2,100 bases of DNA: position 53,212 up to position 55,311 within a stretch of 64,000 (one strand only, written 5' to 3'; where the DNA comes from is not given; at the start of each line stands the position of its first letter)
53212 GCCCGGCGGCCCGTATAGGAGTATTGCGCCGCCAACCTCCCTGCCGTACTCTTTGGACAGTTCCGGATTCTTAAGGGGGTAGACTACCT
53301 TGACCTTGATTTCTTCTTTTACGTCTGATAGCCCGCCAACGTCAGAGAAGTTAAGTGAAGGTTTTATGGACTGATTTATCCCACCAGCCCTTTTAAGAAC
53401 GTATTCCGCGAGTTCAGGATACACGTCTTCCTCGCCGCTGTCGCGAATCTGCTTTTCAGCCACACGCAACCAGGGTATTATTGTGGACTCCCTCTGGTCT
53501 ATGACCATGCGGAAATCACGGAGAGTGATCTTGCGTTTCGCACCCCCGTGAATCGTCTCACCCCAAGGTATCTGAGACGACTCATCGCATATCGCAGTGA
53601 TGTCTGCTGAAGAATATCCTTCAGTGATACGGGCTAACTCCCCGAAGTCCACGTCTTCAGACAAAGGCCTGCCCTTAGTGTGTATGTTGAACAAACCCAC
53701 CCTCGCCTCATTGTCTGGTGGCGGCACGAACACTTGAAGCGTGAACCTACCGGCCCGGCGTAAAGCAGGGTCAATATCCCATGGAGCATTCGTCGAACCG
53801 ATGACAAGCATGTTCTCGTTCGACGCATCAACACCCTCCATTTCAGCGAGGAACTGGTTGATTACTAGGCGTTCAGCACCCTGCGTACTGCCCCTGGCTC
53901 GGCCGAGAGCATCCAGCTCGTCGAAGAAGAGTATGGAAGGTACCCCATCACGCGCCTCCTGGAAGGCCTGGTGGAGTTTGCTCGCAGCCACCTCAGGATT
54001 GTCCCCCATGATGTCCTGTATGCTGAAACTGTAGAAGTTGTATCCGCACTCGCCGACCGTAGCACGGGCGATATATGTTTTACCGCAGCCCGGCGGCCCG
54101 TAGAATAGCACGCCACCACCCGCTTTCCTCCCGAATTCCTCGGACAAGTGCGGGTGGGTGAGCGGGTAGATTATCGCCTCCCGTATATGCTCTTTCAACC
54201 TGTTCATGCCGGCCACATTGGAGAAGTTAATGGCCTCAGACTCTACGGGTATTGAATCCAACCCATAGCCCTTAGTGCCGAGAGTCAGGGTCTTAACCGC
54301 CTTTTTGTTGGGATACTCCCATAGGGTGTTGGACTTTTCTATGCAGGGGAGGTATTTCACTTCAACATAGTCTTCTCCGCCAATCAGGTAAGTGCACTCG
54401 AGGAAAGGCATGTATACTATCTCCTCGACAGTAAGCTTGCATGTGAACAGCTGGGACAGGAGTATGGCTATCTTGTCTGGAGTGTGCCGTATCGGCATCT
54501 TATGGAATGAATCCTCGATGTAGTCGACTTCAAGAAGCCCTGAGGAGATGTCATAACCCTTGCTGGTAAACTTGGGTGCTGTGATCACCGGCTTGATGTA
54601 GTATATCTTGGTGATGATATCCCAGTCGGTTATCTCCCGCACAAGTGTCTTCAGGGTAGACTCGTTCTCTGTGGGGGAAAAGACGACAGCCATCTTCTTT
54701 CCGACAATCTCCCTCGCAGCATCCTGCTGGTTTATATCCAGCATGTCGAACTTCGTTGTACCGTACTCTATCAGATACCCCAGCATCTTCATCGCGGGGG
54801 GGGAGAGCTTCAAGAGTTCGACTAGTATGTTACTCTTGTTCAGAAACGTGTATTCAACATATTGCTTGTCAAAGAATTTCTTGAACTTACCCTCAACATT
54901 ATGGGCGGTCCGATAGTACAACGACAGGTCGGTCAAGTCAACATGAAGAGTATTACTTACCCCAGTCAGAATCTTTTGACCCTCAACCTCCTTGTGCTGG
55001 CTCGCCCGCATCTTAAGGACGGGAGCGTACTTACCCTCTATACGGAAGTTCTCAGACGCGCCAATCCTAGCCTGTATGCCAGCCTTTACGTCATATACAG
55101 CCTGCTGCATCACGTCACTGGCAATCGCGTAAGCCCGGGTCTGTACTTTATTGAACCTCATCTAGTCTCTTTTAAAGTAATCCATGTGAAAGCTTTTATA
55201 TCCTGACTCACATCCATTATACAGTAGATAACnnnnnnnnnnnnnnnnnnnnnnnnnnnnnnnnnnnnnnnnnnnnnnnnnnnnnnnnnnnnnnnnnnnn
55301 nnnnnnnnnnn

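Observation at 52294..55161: Tandem AAA+ ATPase with an unrecognised 320-aa N-domain, non-aromatic pore loops and a coiled-coil tail

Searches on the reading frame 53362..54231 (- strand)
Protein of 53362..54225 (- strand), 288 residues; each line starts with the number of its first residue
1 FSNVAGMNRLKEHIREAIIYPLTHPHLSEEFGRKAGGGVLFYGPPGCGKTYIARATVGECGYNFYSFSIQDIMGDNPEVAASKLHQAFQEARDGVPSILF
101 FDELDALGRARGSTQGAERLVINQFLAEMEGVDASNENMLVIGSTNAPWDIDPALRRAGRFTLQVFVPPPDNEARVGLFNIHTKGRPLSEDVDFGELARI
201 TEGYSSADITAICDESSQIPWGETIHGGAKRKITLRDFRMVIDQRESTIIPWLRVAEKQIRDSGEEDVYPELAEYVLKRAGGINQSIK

Call 35: search_solved_structures(query=window:53380-54231:-, max_evalue=1e-20)
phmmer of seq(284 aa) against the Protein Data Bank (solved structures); distinct sequences matched with E-value up to 1e-20: 265 (the best 60 are shown).
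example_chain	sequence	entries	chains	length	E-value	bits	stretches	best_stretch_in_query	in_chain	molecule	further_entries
9m4n_A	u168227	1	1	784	5.8e-102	344.2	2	2-227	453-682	Cell division control protein 48 homolog A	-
9m3v_A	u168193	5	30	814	6.6e-102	344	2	2-227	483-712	Cell division control protein 48 homolog A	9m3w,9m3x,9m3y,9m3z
7rlb_A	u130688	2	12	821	8.7e-100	337.1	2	3-253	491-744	Transitional endoplasmic reticulum ATPase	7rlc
7wub_C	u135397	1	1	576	1.2e-99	336.7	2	3-255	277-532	Transitional endoplasmic reticulum ATPase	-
7wub_D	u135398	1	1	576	1.5e-99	336.3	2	3-253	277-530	Transitional endoplasmic reticulum ATPase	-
7lmy_A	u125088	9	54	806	2.1e-99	335.8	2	3-253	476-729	Transitional endoplasmic reticulum ATPase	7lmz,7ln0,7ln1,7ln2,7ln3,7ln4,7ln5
7rlj_A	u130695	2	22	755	4.4e-99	334.8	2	3-253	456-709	Transitional endoplasmic reticulum ATPase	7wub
1r7r_A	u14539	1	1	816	4.4e-99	334.8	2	3-253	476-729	Transitional endoplasmic reticulum ATPase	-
8yka_A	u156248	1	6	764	4.6e-99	334.7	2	3-253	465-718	Transitional endoplasmic reticulum ATPase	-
7y4w_A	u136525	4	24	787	5.1e-99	334.5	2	3-253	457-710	Transitional endoplasmic reticulum ATPase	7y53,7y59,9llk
7rlh_A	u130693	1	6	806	5.2e-99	334.5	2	3-253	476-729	Transitional endoplasmic reticulum ATPase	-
5c19_A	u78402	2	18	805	5.2e-99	334.5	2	3-254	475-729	Transitional endoplasmic reticulum ATPase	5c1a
7rlg_A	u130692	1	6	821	5.5e-99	334.4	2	3-253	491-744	Transitional endoplasmic reticulum ATPase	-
7bp9_A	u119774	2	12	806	5.6e-99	334.4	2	3-253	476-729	Transitional endoplasmic reticulum ATPase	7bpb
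7l5w_A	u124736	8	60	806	5.6e-99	334.4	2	3-253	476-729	Transitional endoplasmic reticulum ATPase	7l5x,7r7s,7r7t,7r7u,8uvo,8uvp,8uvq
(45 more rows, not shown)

Call 53: search_protein_families(library=pfam, proteins=[window:53362-54225:-], max_evalue=0.1)
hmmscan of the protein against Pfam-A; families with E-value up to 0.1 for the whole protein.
window:53362-54225:- (288 aa): 14 families
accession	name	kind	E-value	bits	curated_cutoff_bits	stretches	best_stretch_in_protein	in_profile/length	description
PF00004.35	AAA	-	4.4e-36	124.6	21.2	1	39-168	1-130/131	ATPase family associated with various cellular activities (AAA)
PF17862.7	AAA_lid_3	-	9.1e-09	35.2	27.2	1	191-219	1-29/45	AAA+ lid domain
PF13191.12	AAA_16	-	0.0021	19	32.6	0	33-55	21-43/167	AAA ATPase domain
PF13207.12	AAA_17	-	0.005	17.6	27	1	42-73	1-30/136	AAA domain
PF13173.12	AAA_14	-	0.011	16.2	27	1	40-107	6-74/129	AAA domain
PF13238.12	AAA_18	-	0.016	16.1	29.4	1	39-131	1-86/128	AAA domain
PF07728.20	AAA_5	-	0.022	15.2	22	0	38-55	1-18/139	AAA domain (dynein-related subfamily)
PF05496.18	RuvB_N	-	0.022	15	27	1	38-70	35-67/159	Holliday junction DNA helicase RuvB P-loop domain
PF20720.3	nSTAND3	-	0.027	14.6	27.2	1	39-142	20-108/155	Novel STAND NTPase 3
PF13401.12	AAA_22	-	0.054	14.3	27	0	37-60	6-29/130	AAA domain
PF01057.23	Parvo_NS1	-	0.065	12.7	20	1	38-55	115-132/271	Parvovirus non-structural protein NS1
PF01637.24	ATPase_2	-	0.088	13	33.2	0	40-66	24-51/225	ATPase domain predominantly from Archaea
PF01078.27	Mg_chelatase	-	0.09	12.6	20.3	0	39-55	25-41/207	Magnesium chelatase, subunit ChlI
PF01695.23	IstB_IS21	-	0.092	12.7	24.1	0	39-72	95-131/238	IstB-like ATP binding protein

Call 54: search_protein_families(library=ncbifam, proteins=[window:53362-54225:-], max_evalue=1e-20)
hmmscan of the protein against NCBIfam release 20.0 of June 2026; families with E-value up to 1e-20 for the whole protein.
window:53362-54225:- (288 aa): 10 families
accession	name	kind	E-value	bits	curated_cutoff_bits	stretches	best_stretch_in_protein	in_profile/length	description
TIGR01243.1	CDC48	subfamily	9.4e-59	199.4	802.65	1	2-238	453-690/733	CDC48 family AAA ATPase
TIGR01241.2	FtsH_fam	equivalog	1.3e-54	186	600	1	1-217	161-379/598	ATP-dependent zinc metalloprotease FtsH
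NF003069.1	PRK03992.1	subfamily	1.7e-47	162.4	500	1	1-219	130-351/379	proteasome-activating nucleotidase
TIGR01242.2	TIGR01242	subfamily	2.9e-47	161.4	500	1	1-243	113-353/362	proteasome-activating nucleotidase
NF041006.2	cell_div_CdvC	equivalog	1.8e-46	158.8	650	1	1-249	102-353/370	cell division protein CdvC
NF008004.0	PRK10733.1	equivalog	4.2e-42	144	1008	1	1-218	151-370/644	ATP-dependent zinc metalloprotease FtsH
NF047748.1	PrtsmActNtasePan1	equivalog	1.7e-37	129.4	750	1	2-219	148-368/405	proteasome-activating nucleotidase Pan1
NF047747.1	PrtsmActNtasePan2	equivalog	1.2e-34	120.2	700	1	3-218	152-370/397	proteasome-activating nucleotidase Pan2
TIGR03689.1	pup_AAA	equivalog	6.1e-34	117.6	504.75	0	85-191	279-387/512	proteasome ATPase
NF042959.1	IteA_antiphage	equivalog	6.5e-22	78.2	510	1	30-216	119-300/367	anti-phage ATPase IteA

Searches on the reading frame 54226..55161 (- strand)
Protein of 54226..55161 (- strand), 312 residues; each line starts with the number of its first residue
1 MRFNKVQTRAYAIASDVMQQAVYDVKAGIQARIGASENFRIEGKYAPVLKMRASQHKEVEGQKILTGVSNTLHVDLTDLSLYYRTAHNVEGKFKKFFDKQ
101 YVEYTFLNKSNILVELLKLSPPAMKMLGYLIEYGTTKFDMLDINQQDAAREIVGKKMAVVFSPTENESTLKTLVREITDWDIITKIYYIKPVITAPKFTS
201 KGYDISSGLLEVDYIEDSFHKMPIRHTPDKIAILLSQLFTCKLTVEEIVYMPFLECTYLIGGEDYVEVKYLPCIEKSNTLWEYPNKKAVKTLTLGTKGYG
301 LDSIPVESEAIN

Call 21: search_protein_families(library=pfam, proteins=[window:54226-55161:-], max_evalue=0.01)
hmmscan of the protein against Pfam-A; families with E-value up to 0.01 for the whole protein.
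window:54226-55161:- (312 aa): 0 families

Call 27: predict_structure(alignment_id=A1)
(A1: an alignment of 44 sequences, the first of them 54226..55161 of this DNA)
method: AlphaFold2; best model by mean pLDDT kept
length: 312 residues; sequences in the alignment: 44
mean_pLDDT: 90.9   pTM: 0.86
mean pLDDT of the five models: 90.9, 90.6, 90.5, 89.2, 89.1
residues with pLDDT >= 90: 221; 70-90: 77; 50-70: 14; < 50: 0
segments of 3 or more residues with pLDDT < 50: none
pLDDT, mean of each block of 10 residues (from residue 1): 89 97 92 81 98 89 84 98 87 87 92 95 97 95 97 97 79 75 81 93 96 98 95 96 97 96 94 96 96 85 74 50
secondary structure, 60 per line:
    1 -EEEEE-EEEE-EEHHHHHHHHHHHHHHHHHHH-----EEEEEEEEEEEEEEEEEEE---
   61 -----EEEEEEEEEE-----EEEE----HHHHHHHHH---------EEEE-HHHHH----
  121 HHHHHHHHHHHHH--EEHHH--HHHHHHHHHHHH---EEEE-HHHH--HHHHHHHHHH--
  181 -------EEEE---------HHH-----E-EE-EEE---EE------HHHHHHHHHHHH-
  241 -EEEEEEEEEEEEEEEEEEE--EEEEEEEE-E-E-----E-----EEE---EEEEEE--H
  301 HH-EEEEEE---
elements in order: E2-6 E8-11 H15-33 E39-57 E66-75 E81-84 H89-97 E107-110 H112-116 H121-133 H143-154 E158-161 H163-166 H169-178 E188-191 E214-216 H228-239 E242-260 E263-270 E286-288 E292-297 E304-309

Call 30: fold_search(model_id=the predicted structure, library=pdb)
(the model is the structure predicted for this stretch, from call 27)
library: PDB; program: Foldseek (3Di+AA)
matches with E <= 10: 294; with E <= 0.001: 0
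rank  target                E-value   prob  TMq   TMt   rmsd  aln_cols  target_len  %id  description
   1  2o3o_G                1.4e-01  0.06  0.13  0.15  18.8       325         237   10  Crystal Structure of the sensor histidine kinase regulator YycI from Bacillus subtitlis (released 2007-04-10)
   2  2o3o_F                1.8e-01  0.04  0.12  0.15  18.5       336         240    8  Crystal Structure of the sensor histidine kinase regulator YycI from Bacillus subtitlis (released 2007-04-10)
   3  6vfe_A                2.5e-01  0.04  0.10  0.12  31.2       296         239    8  Gasdermin D pore (released 2021-04-21)
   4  2o3o_C                3.5e-01  0.04  0.14  0.16  19.5       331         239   10  Crystal Structure of the sensor histidine kinase regulator YycI from Bacillus subtitlis (released 2007-04-10)
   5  2o3o_A                3.5e-01  0.03  0.11  0.13  18.9       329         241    8  Crystal Structure of the sensor histidine kinase regulator YycI from Bacillus subtitlis (released 2007-04-10)
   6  7nac_B                5.9e-01  0.02  0.10  0.10  22.9       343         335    7  State E2 nucleolar 60S ribosomal biogenesis intermediate - Composite model (released 2022-11-09)
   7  9v1i_lE               6.2e-01  0.01  0.09  0.08  25.4       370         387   10  Cryo- EM structure of ribosomal large subunit (LSU) from Entamoeba histolytica at 2.8 angstrom resolution (released 2025-10-08)
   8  2o3o_D                6.6e-01  0.02  0.13  0.14  18.9       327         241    9  Crystal Structure of the sensor histidine kinase regulator YycI from Bacillus subtitlis (released 2007-04-10)
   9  2o3o_E                6.6e-01  0.02  0.11  0.13  19.4       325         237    9  Crystal Structure of the sensor histidine kinase regulator YycI from Bacillus subtitlis (released 2007-04-10)
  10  1cy6                  6.6e-01  0.01  0.08  0.06  26.2       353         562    8  COMPLEX OF E.COLI DNA TOPOISOMERASE I WITH 3' THYMIDINE MONOPHOSPHATE (released 2000-03-08)
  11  5x0z_F                7.4e-01  0.07  0.12  0.19  21.0       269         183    4  Crystal structure of FliM-SpeE complex from H. pylori (released 2017-09-13)
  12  3px7_A                7.4e-01  0.02  0.12  0.08  26.3       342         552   10  Crystal Structure of covalent complex of topoisomerase 1A with substrate (released 2011-04-20)
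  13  9znf_AB               7.4e-01  0.01  0.08  0.08  26.0       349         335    8  Cryo-EM structure of the Methanosarcina acetivorans 70S ribosome in complex with SriA and SriB (released 2026-01-28)
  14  9e78_1S               7.8e-01  0.08  0.11  0.05  18.0       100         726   10  48-nm repeat of the Leishmania tarentolae doublet microtubule (released 2025-03-12)
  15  1l3a_C                7.8e-01  0.04  0.11  0.16  20.8       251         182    6  Structure of the plant transcriptional regulator PBF-2 (released 2002-06-26)
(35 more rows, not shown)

Call 33: search_solved_structures(query=A1, max_evalue=10)
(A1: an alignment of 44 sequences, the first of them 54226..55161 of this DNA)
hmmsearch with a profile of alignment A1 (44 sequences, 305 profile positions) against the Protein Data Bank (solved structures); distinct sequences matched with E-value up to 10: 3.
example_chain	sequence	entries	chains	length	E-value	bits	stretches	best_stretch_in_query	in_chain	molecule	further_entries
6dlm_A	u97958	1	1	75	0.47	12.9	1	105-155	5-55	DHD127_A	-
8fje_A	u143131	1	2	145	0.58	12.6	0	124-152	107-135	E8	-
1yxe_A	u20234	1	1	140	0.9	11.9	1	16-77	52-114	apical membrane antigen 1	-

Call 40: search_protein_representatives(alignment_id=A1)
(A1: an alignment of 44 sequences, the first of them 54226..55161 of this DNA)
Query: 44 sequences, 305 profile positions. Proteins with E-value up to 0.001 (for the whole library): 123; up to 1e-10: 109; up to 1e-30: 35. 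The best 123 are listed.
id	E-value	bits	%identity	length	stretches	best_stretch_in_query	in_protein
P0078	5.9e-96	337.7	-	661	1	1-305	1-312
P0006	1.1e-95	336.8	-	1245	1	1-305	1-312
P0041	1.7e-95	336.2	-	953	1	1-304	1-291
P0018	6.2e-95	334.3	-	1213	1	1-305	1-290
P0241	1.6e-93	329.7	-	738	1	1-305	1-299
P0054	4.8e-92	324.8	-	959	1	1-305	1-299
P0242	1.3e-89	316.9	-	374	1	1-305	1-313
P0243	2.3e-89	316.1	-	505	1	1-305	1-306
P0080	7.5e-86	304.5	-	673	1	1-305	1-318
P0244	2.9e-85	302.6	-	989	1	1-305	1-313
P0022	4.6e-85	301.9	-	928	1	1-305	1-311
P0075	1.3e-75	270.9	-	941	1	1-305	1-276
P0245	1.5e-75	270.7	-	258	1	1-258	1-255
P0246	2.2e-74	266.8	-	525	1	1-304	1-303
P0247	2.9e-74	266.5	-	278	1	1-268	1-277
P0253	2.8e-46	174.6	-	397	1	13-256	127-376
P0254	1.6e-38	149.1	-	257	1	31-256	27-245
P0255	2.6e-36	141.8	-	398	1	2-266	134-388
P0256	5.3e-34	134.3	-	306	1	10-263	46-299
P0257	7.1e-34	133.8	-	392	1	5-255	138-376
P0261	1.2e-31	126.5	-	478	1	16-282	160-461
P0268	4.0e-29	118.2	-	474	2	18-159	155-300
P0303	2.3e-21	92.7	-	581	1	13-274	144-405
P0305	1.8e-20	89.8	-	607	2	26-180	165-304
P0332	3.4e-14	69.2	-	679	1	13-265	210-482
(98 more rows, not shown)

Call 41: search_protein_families(library=pfam, proteins=[P0253, P0255, P0257, P0261, P0268, P0303, P0305, P0332, P0254, P0256], max_evalue=0.01)
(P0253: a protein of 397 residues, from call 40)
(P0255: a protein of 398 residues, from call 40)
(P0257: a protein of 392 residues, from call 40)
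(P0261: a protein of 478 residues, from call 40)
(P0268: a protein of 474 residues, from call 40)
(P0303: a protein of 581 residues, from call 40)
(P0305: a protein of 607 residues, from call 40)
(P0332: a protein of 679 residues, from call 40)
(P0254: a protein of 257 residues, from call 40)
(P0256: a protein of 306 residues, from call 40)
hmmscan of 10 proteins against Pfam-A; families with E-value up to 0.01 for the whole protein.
P0253 (397 aa): 2 families
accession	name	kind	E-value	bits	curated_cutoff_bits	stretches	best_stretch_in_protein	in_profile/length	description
PF04471.18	Mrr_cat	-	3.3e-20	72.8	21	1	4-110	7-115/115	Restriction endonuclease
PF22722.2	NA-iREase1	-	6.9e-07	29.7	27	1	8-105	3-103/106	NACHT-associated inactive Restriction Endonuclease 1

P0255 (398 aa): 2 families
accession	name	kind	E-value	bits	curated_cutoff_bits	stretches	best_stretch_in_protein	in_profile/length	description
PF04471.18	Mrr_cat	-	1.6e-22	80.2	21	1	9-121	2-115/115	Restriction endonuclease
PF22722.2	NA-iREase1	-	6.3e-09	36.2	27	1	17-118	2-105/106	NACHT-associated inactive Restriction Endonuclease 1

P0257 (392 aa): 2 families
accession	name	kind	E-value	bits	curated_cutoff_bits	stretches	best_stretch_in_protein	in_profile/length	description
PF04471.18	Mrr_cat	-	7.3e-14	52.3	21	1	12-120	5-115/115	Restriction endonuclease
PF22722.2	NA-iREase1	-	3.1e-06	27.6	27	1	17-116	2-104/106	NACHT-associated inactive Restriction Endonuclease 1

P0261 (478 aa): 3 families
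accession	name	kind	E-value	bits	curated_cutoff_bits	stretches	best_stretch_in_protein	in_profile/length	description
PF04471.18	Mrr_cat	-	5.4e-18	65.6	21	1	10-119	4-114/115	Restriction endonuclease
PF22722.2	NA-iREase1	-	4e-06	27.2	27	1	19-118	5-106/106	NACHT-associated inactive Restriction Endonuclease 1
PF15400.11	TEX33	-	0.0016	19.3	27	1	384-460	60-135/138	Testis-expressed sequence 33 protein family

P0268 (474 aa): 2 families
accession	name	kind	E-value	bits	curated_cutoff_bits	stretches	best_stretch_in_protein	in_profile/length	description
PF04471.18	Mrr_cat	-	1.3e-13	51.5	21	1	6-116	4-114/115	Restriction endonuclease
PF22722.2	NA-iREase1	-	5.7e-05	23.5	27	1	15-115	5-106/106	NACHT-associated inactive Restriction Endonuclease 1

P0303 (581 aa): 3 families
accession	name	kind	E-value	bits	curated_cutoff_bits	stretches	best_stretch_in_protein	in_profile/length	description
PF04471.18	Mrr_cat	-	1e-11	45.4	21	1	25-131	6-114/115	Restriction endonuclease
PF01569.27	PAP2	-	2.4e-08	34.2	27.2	1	478-550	47-124/130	PAP2 superfamily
PF22722.2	NA-iREase1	-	0.00028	21.3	27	1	79-129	52-105/106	NACHT-associated inactive Restriction Endonuclease 1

P0305 (607 aa): 3 families
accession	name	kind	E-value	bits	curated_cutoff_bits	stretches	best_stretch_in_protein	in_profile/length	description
PF04471.18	Mrr_cat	-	8.8e-12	45.6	21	1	69-139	44-115/115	Restriction endonuclease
PF01569.27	PAP2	-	5.7e-09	36.3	27.2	1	480-573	12-123/130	PAP2 superfamily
PF22722.2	NA-iREase1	-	8.7e-06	26.1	27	1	66-139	32-105/106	NACHT-associated inactive Restriction Endonuclease 1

P0332 (679 aa): 2 families
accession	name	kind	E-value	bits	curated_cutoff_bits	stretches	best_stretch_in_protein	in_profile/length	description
PF04471.18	Mrr_cat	-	2.8e-07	31.1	21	1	81-197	9-115/115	Restriction endonuclease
PF01569.27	PAP2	-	3.4e-07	30.5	27.2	1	568-641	47-123/130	PAP2 superfamily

P0254 (257 aa): 0 families

P0256 (306 aa): 0 families

Call 44: find_encoding_contigs(protein=P0255, flank=6000, max_places=3)
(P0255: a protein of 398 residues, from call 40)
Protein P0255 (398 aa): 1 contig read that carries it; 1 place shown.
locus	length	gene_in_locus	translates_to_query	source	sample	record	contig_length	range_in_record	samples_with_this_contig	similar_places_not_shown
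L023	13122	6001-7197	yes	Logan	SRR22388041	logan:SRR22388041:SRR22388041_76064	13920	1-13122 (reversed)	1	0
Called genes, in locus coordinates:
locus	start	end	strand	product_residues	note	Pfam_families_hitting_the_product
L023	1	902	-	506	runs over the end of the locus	PF18928:DUF5677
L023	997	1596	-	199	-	-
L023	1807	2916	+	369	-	-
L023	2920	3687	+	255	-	PF00977:His_biosynth, PF00478:IMPDH (faint), PF05690:ThiG (faint), PF01207:Dus (faint), PF02581:TMP-TENI (faint), PF03060:NMO (faint), PF01180:DHO_dh (faint), PF04309:G3P_antiterm (faint)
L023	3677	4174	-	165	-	PF00583:Acetyltransf_1, PF13673:Acetyltransf_10, PF13508:Acetyltransf_7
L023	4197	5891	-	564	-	PF02776:TPP_enzyme_N, PF00205:TPP_enzyme_M, PF02775:TPP_enzyme_C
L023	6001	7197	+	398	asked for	PF04471:Mrr_cat, PF22722:NA-iREase1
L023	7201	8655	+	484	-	PF04471:Mrr_cat, PF22722:NA-iREase1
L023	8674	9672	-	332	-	PF01555:N6_N4_Mtase (weak), PF01170:UPF0020, PF03602:Cons_hypoth95, PF02384:N6_Mtase, PF05175:MTS, PF09445:Methyltransf_15, PF13649:Methyltransf_25 (weak), PF13847:Methyltransf_31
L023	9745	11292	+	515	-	PF02934:GatB_N, PF02637:GatB_Yqey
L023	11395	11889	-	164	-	-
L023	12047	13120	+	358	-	?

Call 45: list_cluster_members(proteins=[P0253, P0255, P0261, P0303, P0254, P0332, P0257, P0256])
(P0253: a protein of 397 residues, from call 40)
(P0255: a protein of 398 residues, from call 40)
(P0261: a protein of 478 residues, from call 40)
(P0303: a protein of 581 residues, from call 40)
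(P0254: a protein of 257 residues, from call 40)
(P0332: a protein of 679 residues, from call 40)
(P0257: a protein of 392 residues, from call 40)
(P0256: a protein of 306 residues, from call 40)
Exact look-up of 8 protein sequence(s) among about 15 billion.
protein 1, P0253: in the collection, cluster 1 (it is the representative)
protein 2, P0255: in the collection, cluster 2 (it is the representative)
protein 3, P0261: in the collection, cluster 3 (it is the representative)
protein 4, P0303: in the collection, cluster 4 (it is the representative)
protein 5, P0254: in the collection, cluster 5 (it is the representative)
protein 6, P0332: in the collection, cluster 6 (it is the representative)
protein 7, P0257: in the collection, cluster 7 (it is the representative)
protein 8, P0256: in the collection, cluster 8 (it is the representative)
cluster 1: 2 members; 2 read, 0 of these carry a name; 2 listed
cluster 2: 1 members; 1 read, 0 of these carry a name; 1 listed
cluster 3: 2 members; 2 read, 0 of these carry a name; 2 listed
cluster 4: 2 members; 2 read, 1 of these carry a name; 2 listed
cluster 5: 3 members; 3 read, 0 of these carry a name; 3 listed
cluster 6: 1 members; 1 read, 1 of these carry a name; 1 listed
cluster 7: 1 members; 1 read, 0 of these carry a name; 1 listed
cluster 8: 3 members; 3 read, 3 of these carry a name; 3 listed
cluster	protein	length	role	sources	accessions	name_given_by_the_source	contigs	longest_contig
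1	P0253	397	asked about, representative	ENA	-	-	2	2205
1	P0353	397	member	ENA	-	-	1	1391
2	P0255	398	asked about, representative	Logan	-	-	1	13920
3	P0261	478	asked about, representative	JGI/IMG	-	-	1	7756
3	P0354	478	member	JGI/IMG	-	-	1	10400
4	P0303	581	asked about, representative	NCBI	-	-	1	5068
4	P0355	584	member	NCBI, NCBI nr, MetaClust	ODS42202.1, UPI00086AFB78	MAG: hypothetical protein MSIBF_02375 [Candidatus Altiarchaeales archaeon IMC4] | status=active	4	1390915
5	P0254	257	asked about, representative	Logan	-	-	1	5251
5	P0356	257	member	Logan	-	-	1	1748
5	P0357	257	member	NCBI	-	-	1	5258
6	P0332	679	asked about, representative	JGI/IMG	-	membrane-associated phospholipid phosphatase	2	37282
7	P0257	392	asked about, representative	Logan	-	-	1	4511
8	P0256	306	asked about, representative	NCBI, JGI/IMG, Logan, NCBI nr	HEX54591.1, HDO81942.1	MAG TPA: hypothetical protein ENF49_00465 [Candidatus Altiarchaeales archaeon] | hypothetical protein [Candidatus Altiarchaeales archaeon]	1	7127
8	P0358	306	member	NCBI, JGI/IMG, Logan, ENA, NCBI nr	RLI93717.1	MAG: hypothetical protein DRO94_04555 [Candidatus Altiarchaeales archaeon]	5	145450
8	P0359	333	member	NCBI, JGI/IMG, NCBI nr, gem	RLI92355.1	MAG: hypothetical protein DRO95_02465 [Candidatus Altiarchaeales archaeon]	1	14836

Call 67: fold_search(model_id=the predicted structure, library=viral)
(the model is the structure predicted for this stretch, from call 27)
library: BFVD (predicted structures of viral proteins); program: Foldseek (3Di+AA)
matches with E <= 10: 486; with E <= 0.001: 0
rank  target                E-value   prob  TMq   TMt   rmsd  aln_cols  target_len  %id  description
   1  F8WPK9                1.9e-02  0.18  0.11  0.18  19.5       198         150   13  (no name in the UniProt tables at hand)
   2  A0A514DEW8            3.6e-02  0.18  0.17  0.13  32.8       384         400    6  Uncharacterized protein [Streptomyces phage Dubu]
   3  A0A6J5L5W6            1.1e-01  0.05  0.09  0.08  21.2       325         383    9  Uncharacterized protein [uncultured Caudovirales phage]
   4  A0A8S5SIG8            2.1e-01  0.12  0.12  0.10  20.4       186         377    9  Uncharacterized protein [Siphoviridae sp. 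ctBCr48]
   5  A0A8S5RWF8            2.3e-01  0.09  0.09  0.15  26.2       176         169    6  Uncharacterized protein [Siphoviridae sp. ctHip2]
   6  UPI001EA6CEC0         2.9e-01  0.04  0.10  0.13  16.3       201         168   10  (no name look-up for this kind of identifier)
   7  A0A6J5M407            3.1e-01  0.05  0.09  0.14  20.9       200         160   12  Uncharacterized protein [uncultured Caudovirales phage]
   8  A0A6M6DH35            4.1e-01  0.07  0.11  0.15  20.2       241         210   10  (no name in the UniProt tables at hand)
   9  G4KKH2                4.4e-01  0.04  0.09  0.04  19.5       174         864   10  (no name in the UniProt tables at hand)
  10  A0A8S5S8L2            4.4e-01  0.02  0.11  0.11  26.2       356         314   12  Uncharacterized protein [Siphoviridae sp. ctylc9]
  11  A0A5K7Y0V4            4.4e-01  0.02  0.09  0.03  26.4       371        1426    7  BA71V-B175L homolog protein [Abalone asfa-like virus]
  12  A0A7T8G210            4.6e-01  0.05  0.08  0.04  17.2       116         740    8  Uncharacterized protein [Soybean thrips sobemo-like virus 1]
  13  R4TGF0                4.9e-01  0.33  0.16  0.31  16.3       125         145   14  Uncharacterized protein [Haloarcula hispanica tailed virus 1]
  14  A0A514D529            4.9e-01  0.03  0.10  0.12  27.6       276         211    8  Maturation (Fragment) [Leviviridae sp.]
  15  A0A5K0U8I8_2          5.2e-01  0.03  0.10  0.05  21.1       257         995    9  Kinesin motor domain-containing protein [Yasminevirus sp. 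GU-2018]
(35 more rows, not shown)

Call 78: search_protein_families(library=padloc, proteins=[P0255, P0303], max_evalue=0.001)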
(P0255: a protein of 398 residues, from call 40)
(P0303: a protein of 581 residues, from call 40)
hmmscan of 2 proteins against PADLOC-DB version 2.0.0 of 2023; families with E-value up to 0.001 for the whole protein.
P0255 (398 aa): 7 families
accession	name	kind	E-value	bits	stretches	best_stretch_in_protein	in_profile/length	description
PDLC04819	PDC-S02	-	9.1e-14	49.4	1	8-124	193-309/334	-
PDLC04796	PDC-S02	-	1.1e-10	39.1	1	7-125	239-361/390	-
PDLC04806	PDC-S02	-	1e-09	36.1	1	5-123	179-302/324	-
PDLC03663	mREase_IV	-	5.5e-08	29.9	1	12-123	413-525/544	Type IV methyl-directed restriction enzyme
PDLC00631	ZorD1|ZorD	-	3.4e-07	26.4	1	5-124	942-1063/1071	"SWI2/SNF2 helicase, Mrr-like nuclease"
PDLC03657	mREase_IV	-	2.3e-06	25.2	1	8-121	169-291/317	Type IV methyl-directed restriction enzyme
PDLC04815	PDC-S02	-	6e-06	23.8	1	42-121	236-319/346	-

P0303 (581 aa): 5 families
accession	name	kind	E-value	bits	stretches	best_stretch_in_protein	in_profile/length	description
PDLC03657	mREase_IV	-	8.2e-06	23.3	1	79-139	236-298/317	Type IV methyl-directed restriction enzyme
PDLC04819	PDC-S02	-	1.2e-05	22.7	1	60-134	234-308/334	-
PDLC00631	ZorD1|ZorD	-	0.00017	17.5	1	72-139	999-1067/1071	"SWI2/SNF2 helicase, Mrr-like nuclease"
PDLC04806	PDC-S02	-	0.00018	18.9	1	96-140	261-308/324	-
PDLC04796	PDC-S02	-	0.00039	17.5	1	75-147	297-372/390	-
